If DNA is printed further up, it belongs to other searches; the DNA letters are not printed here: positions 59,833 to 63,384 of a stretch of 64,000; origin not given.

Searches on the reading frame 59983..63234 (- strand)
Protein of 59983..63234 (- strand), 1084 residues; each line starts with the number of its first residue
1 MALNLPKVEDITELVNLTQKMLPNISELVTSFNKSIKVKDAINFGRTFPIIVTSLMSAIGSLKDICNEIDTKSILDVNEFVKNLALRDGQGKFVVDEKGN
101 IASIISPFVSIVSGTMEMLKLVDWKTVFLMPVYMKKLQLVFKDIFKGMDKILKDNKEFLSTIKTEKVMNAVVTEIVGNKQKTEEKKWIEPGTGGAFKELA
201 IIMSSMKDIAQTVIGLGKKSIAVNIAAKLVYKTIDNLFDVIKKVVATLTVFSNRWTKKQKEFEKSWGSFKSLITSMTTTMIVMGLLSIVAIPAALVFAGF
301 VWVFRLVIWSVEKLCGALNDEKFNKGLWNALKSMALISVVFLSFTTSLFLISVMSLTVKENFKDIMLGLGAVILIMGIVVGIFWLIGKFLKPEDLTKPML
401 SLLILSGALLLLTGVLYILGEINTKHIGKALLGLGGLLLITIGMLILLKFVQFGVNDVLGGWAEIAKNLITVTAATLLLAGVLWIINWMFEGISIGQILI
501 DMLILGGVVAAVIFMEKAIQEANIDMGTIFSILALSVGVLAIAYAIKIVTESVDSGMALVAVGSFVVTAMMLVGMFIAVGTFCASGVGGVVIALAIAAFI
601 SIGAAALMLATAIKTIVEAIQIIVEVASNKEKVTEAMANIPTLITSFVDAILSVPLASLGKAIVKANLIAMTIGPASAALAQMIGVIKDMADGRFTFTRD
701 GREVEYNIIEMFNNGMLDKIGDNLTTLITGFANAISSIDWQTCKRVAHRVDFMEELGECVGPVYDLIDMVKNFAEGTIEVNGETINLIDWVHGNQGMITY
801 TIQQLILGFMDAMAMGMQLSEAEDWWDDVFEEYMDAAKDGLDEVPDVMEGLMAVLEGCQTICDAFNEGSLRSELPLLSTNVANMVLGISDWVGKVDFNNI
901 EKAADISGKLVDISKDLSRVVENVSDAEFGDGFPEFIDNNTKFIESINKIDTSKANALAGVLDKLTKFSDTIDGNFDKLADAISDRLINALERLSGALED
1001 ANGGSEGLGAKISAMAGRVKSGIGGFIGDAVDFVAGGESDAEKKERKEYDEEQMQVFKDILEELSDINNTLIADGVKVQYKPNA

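Call 48: search_protein_families(library=phrogs, proteins=[window:59983-63234:-], max_evalue=0.01)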
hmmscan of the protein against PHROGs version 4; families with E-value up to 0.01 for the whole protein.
window:59983-63234:- (1084 aa): 0 families

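Call 88: search_protein_families(library=pfam, proteins=[window:59983-63234:-], max_evalue=0.01)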
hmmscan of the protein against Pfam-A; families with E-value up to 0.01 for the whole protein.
window:59983-63234:- (1084 aa): 0 families
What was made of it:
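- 59980..63234 (-): Convergent 1084-aa gene of unknown family, with coiled-coil ends and a long hydrophobic middle; structural role unverified. No PHROG or Pfam family (calls 48, 88).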
